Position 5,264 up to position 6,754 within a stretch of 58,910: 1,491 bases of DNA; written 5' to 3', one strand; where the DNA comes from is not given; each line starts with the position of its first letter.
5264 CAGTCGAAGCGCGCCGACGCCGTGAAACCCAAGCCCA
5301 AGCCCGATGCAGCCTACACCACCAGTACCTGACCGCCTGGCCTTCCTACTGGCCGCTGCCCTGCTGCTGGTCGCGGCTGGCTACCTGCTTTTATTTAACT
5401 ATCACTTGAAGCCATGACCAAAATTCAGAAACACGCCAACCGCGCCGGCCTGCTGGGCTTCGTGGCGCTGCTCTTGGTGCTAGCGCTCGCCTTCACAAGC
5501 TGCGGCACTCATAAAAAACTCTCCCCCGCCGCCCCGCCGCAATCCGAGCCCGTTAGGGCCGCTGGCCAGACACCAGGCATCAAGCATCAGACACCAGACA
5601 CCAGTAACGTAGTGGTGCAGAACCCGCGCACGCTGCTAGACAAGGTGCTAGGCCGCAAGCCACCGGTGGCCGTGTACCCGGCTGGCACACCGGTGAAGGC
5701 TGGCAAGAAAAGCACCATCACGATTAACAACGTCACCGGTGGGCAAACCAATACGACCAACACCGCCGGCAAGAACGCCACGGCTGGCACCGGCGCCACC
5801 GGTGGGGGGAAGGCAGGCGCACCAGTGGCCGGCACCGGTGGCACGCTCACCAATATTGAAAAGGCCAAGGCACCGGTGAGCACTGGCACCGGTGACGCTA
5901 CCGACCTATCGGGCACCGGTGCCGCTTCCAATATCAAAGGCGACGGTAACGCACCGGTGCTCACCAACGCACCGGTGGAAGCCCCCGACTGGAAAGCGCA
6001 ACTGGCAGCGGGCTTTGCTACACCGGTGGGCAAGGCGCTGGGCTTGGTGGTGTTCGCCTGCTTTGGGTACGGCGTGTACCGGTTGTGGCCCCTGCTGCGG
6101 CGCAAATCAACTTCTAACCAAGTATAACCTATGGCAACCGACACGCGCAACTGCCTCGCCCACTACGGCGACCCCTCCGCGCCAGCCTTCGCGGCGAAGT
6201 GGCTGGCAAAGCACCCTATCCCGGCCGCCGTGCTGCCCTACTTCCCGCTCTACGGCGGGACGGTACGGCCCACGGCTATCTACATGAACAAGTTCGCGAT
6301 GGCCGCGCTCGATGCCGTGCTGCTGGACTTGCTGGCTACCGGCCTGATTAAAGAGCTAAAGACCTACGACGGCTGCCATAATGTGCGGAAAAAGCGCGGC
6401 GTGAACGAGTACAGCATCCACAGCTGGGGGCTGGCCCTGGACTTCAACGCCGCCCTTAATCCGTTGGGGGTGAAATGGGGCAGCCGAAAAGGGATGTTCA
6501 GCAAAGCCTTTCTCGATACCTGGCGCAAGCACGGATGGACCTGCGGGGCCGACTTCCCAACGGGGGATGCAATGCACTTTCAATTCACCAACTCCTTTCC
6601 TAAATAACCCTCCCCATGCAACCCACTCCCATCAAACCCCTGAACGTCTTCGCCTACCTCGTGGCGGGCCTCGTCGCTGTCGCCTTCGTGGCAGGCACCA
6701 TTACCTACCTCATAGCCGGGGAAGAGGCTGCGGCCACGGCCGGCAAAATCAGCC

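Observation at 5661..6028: Eleven exact copies of the 8-bp palindrome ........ within 368 bp, read in two different frames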

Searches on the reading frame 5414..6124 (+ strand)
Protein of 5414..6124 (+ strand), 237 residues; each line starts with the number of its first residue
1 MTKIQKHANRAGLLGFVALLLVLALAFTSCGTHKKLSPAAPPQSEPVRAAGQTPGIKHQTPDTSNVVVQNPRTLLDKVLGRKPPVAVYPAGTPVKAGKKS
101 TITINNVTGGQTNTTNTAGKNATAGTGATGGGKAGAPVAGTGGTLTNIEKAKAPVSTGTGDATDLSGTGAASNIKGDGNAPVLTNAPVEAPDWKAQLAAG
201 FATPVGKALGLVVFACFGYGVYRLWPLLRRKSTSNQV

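Call 8: find_related_loci(query=window:5414-6124:+, collection=viral_contigs, flank=4000)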
Query window:5414-6124:+ (237 aa) in viral_contigs; peptide patterns used: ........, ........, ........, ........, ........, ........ (x = any residue, [..] = any of these).
9 stretches matched a pattern; 2 encode a relative of the query (tblastn E <= 1e-3); 2 distinct loci.
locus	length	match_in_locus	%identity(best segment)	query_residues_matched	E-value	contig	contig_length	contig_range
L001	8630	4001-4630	77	21-236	8e-91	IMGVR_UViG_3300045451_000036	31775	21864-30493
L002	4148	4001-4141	42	134-186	5e-5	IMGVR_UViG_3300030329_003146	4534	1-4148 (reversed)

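Call 9: search_protein_families(library=pfam, proteins=[window:5414-6124:+], max_evalue=0.01)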
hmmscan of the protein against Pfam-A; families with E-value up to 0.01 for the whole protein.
window:5414-6124:+ (237 aa): 0 families

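Call 10: search_protein_families(library=phrogs, proteins=[window:5414-6124:+], max_evalue=0.01)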
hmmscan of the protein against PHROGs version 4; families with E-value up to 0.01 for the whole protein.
window:5414-6124:+ (237 aa): 0 families

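Call 17: find_homologous_proteins(query=window:5414-6124:+, max_evalue=0.001)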
Query window:5414-6124:+ (237 aa): 24 proteins with E <= 0.001 among 7041 candidates.
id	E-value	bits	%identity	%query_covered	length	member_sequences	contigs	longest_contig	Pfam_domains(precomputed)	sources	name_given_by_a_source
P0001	1.2e-147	508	100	100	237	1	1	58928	-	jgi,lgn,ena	-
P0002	1.2e-105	370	81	91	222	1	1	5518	-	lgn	-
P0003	3.9e-99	349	77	91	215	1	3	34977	-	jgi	jgi:hypothetical protein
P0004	4.7e-85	303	78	83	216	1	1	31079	-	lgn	-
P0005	3.3e-60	222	56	87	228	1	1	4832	-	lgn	-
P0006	1.8e-56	210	57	87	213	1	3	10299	-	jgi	jgi:hypothetical protein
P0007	2.3e-54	203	59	74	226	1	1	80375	-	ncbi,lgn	ncbi:MAG: hypothetical protein ACRYFZ_09460 [Janthinobacterium lividum]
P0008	1.6e-53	200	55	95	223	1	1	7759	-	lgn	-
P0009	8.7e-51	191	52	87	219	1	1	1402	-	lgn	-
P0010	3.6e-48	182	57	74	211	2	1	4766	-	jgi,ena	-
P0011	1.5e-47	180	59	72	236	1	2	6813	-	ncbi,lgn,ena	-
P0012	6.3e-43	165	61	62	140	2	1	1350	-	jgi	jgi:hypothetical protein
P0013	3.2e-41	160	53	68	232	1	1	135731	-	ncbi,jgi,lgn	-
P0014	3.5e-38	150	80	38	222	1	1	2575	-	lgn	-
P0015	1.6e-34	138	57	65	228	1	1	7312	-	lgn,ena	-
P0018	2.1e-28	118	65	35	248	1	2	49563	-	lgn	-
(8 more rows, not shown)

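Call 19: find_related_loci(query=A2, collection=viral_contigs, flank=3000)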
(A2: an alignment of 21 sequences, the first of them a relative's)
Query A2 (237 aa) in viral_contigs; peptide patterns used: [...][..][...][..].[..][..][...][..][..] (x = any residue, [..] = any of these).
78 stretches matched a pattern; 4 encode a relative of the query (tblastn E <= 1e-3); 4 distinct loci.
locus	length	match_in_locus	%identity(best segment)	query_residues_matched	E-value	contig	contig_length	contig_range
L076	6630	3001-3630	77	21-236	2e-90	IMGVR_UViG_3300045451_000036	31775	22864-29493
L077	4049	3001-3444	53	74-234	7e-50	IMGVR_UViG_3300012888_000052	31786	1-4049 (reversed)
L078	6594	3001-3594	35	41-237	2e-15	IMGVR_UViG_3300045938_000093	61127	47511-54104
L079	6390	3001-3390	40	13-164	1e-9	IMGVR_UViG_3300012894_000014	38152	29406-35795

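Call 22: find_encoding_contigs(protein=P0002, flank=2500, max_places=1)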
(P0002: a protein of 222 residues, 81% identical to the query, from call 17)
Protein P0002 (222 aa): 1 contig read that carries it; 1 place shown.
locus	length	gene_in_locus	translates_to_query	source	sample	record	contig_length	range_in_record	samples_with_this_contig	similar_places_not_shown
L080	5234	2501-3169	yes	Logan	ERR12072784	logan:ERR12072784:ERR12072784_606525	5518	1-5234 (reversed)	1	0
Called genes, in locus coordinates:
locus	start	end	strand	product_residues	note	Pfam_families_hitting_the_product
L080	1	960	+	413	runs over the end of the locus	?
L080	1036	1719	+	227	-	-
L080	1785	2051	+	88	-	-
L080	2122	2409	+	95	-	-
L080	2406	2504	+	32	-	-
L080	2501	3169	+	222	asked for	-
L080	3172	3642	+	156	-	PF13539:Peptidase_M15_4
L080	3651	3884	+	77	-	-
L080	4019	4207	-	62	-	-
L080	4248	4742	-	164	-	-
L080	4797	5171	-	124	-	-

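Call 23: find_encoding_contigs(protein=P0004, flank=2500, max_places=1)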
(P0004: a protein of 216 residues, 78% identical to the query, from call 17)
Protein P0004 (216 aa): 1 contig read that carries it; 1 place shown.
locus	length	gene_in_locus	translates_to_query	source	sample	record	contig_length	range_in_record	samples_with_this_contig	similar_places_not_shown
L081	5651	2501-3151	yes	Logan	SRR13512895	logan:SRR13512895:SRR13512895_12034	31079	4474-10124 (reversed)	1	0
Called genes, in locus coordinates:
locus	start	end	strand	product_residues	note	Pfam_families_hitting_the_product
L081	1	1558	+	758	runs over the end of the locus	-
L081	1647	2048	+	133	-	-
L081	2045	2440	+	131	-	-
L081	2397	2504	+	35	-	-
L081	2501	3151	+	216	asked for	-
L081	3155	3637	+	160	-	-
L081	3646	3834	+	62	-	-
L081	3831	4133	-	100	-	-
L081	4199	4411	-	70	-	-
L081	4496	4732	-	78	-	-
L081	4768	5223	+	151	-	-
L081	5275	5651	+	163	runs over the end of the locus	PF13560:HTH_31 (weak)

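Call 24: find_encoding_contigs(protein=P0007, flank=2500, max_places=1)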
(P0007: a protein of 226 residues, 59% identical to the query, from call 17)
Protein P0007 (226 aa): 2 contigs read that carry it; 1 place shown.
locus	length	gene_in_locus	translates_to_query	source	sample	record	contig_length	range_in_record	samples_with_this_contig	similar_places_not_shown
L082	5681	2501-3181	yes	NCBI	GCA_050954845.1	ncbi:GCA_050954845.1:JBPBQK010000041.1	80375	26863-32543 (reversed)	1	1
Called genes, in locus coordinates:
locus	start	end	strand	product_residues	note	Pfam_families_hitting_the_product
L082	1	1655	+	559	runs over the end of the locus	-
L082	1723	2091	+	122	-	-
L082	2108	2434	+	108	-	-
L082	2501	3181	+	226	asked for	-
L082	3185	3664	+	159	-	PF13539:Peptidase_M15_4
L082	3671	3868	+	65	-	-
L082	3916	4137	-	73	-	-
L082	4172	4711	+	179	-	-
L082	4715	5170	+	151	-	-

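Call 25: find_encoding_contigs(protein=P0013, flank=2500, max_places=1)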
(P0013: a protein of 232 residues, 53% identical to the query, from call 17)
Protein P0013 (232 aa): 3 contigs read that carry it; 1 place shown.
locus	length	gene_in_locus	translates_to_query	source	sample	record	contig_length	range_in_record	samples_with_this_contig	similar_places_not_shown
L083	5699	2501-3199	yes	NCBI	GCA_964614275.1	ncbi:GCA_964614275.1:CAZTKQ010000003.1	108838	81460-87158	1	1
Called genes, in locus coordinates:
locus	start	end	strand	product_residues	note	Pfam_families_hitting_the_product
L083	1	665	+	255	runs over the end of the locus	-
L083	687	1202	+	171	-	-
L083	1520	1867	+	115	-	-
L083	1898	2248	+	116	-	-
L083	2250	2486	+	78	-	-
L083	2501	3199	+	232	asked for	-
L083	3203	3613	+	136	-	PF01510:Amidase_2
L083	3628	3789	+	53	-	-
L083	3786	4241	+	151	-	-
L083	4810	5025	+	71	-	-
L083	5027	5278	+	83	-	-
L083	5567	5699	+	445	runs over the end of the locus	-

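Call 26: find_encoding_contigs(protein=P0005, flank=2500, max_places=1)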
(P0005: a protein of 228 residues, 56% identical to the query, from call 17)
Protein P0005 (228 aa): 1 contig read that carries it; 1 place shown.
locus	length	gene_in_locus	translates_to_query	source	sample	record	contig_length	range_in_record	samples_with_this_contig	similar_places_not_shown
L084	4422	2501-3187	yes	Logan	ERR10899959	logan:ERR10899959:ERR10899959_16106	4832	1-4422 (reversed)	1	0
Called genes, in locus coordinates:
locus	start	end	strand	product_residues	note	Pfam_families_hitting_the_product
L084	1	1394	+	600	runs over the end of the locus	?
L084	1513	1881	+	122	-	-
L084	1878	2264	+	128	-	-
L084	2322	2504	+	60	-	-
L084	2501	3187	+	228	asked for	-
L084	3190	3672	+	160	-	PF13539:Peptidase_M15_4 (weak)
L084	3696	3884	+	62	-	PF07432:Hc1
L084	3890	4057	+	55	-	-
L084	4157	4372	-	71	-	-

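Call 27: find_encoding_contigs(protein=P0006, flank=2500, max_places=1)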
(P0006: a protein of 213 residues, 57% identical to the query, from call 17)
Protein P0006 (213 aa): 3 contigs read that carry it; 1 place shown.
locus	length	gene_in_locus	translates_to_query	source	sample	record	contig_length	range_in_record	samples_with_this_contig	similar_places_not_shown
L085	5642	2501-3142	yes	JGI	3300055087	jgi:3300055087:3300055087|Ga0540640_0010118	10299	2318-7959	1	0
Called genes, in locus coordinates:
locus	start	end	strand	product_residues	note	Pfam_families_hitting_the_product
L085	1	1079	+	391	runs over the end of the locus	-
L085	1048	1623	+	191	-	PF20459:DUF6712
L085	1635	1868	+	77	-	-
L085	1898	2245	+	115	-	-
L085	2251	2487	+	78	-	-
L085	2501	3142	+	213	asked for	-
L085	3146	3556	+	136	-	PF01510:Amidase_2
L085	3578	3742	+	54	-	-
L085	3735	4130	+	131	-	-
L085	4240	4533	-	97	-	-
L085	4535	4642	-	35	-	-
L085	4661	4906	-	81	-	-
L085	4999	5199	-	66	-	-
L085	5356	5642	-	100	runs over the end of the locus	-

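Call 28: find_encoding_contigs(protein=P0008, flank=2500, max_places=1)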
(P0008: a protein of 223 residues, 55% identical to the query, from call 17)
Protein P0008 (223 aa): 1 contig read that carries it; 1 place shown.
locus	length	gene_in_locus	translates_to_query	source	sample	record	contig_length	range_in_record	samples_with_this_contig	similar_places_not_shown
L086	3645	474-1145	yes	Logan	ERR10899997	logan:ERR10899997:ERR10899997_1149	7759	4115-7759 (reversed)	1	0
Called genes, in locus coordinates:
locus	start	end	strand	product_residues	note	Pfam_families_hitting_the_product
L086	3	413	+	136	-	?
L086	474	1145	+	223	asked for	-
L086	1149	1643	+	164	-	PF13539:Peptidase_M15_4 (faint)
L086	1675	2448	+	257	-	PF07463:NUMOD4 (weak), PF13392:HNH_3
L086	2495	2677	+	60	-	-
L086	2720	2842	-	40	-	-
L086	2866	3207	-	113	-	-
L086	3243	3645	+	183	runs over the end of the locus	-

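Call 29: find_encoding_contigs(protein=P0010, flank=2500, max_places=1)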
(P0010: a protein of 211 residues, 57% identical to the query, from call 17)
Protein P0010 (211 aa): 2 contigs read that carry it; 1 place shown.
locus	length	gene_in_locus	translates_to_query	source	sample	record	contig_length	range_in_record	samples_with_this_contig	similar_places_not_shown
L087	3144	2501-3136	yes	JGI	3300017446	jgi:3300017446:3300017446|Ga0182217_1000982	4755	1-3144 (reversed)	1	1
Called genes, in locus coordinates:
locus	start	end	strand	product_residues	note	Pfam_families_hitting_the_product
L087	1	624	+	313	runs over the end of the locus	-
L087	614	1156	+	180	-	-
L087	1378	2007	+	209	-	-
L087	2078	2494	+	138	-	-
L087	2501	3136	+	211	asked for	-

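Call 30: find_encoding_contigs(protein=P0011, flank=2500, max_places=1)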
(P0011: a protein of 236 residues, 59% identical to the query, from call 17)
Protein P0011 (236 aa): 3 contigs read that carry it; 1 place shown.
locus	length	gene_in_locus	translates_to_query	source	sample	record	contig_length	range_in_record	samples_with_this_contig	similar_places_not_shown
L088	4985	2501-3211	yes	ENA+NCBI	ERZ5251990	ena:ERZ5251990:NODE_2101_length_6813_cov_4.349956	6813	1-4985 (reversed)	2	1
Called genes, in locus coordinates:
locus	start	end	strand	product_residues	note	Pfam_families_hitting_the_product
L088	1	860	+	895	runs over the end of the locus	?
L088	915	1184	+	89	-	-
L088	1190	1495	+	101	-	-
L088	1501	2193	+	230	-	-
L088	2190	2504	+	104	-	-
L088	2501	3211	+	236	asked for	-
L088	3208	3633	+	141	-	PF18925:DUF5675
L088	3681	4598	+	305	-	PF22083:I-HmuI_NUMOD-like (weak)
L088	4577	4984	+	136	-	?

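Call 31: find_encoding_contigs(protein=P0018, flank=2500, max_places=1)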
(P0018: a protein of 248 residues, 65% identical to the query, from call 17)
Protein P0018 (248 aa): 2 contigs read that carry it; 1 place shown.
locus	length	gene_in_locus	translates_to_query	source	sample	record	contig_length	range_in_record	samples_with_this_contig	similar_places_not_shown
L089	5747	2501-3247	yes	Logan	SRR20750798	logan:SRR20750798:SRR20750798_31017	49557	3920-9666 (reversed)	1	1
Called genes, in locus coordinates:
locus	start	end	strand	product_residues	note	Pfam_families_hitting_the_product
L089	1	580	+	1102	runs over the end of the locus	PF17957:Big_7, PF18911:PKD_4, PF22352:K319L-like_PKD, PF00657:Lipase_GDSL (weak), PF13472:Lipase_GDSL_2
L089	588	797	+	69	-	-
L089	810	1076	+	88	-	-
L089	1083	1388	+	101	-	-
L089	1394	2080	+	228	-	-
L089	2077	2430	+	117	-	-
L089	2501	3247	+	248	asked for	-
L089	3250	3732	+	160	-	-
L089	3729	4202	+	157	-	PF01832:Glucosaminidase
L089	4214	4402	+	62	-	-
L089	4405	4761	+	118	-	-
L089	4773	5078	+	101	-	-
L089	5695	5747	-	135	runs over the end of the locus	-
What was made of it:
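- The endolysin start is 3-4 nt from the stop in all orthologs, which fits translational coupling (calls 22-31).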

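Call 69: search_dna_similar(query=window:5414-6124:+, collection=phages, mode=protein, max_rows=15, max_evalue=0.001)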
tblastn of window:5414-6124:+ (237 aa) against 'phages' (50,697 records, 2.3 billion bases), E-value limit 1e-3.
No match.
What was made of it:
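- On Unimolecular spanin (host gene): There is no Pfam or PHROG hit (calls 9, 10) and no tblastn hit in 50,697 GenBank phage records (call 69).
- Closest known: Unimolecular spanin T1 gp11. Different: There is no sequence similarity to any described spanin family (calls 9, 10, 69).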

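Call 85: predict_structure(alignment_id=A2)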
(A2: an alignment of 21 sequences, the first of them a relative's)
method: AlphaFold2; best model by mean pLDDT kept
length: 237 residues; sequences in the alignment: 21
mean_pLDDT: 57.9   pTM: 0.23
mean pLDDT of the five models: 57.9, 56.3, 55.9, 55.3, 54.9
residues with pLDDT >= 90: 0; 70-90: 69; 50-70: 61; < 50: 107
segments of 3 or more residues with pLDDT < 50: 33-38, 44-63, 99-101, 104-176, 235-237
pLDDT, mean of each block of 10 residues (from residue 1): 59 80 79 50 47 41 57 74 67 54 45 40 39 39 38 44 45 48 55 81 86 88 81 51
secondary structure, 60 per line:
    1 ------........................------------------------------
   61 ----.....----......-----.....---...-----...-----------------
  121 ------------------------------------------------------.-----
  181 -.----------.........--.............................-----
elements in order: H7-30 E65-69 H74-79 E85-89 E93-95 E101-103 H193-201 H204-232
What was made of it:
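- Closest known: Unimolecular spanin T1 gp11. Different: The middle is predicted disordered rather than beta-rich (call 85).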

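Call 91: find_related_loci(query=A3, collection=metagenome_contigs, flank=2500)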
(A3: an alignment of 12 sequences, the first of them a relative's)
Query A3 (237 aa) in metagenome_contigs; peptide patterns used: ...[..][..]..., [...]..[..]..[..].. (x = any residue, [..] = any of these).
307 stretches matched a pattern; 3 encode a relative of the query (tblastn E <= 1e-3); 3 distinct loci.
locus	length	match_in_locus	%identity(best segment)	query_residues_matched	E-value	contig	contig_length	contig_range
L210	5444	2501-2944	53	74-234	4e-50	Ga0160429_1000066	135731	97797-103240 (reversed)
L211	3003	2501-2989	57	61-236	8e-50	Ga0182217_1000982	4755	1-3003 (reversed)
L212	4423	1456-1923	57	64-236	4e-49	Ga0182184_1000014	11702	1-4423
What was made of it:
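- Tried and rejected: Metagenome scan for more orthologs: only 3 loci, of which one was new (call 91).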

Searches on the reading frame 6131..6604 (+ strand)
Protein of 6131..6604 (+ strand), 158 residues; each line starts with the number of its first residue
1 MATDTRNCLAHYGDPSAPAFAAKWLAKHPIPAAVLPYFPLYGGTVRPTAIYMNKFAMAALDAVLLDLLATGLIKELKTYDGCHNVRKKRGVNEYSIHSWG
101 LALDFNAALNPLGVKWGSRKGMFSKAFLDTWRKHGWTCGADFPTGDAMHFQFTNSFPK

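Call 9: search_protein_families(library=pfam, proteins=[window:6131-6604:+], max_evalue=0.01)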
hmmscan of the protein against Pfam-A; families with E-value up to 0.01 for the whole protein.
window:6131-6604:+ (158 aa): 1 family
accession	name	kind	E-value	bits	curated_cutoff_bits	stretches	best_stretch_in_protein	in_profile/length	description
PF13539.11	Peptidase_M15_4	-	9.8e-11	42.5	25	1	91-151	3-69/70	D-alanyl-D-alanine carboxypeptidase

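Call 10: search_protein_families(library=phrogs, proteins=[window:6131-6604:+], max_evalue=0.01)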
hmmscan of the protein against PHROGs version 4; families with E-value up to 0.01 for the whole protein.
window:6131-6604:+ (158 aa): 3 families
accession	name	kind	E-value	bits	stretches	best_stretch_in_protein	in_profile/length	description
phrog_17001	-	lysis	2.2e-12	48.1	1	76-153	184-263/265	endolysin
phrog_6584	-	unknown function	5.1e-07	31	1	76-151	74-151/154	-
phrog_5115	-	moron, auxiliary metabolic gene and host takeover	0.0046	17.2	1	87-153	56-122/283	ferredoxin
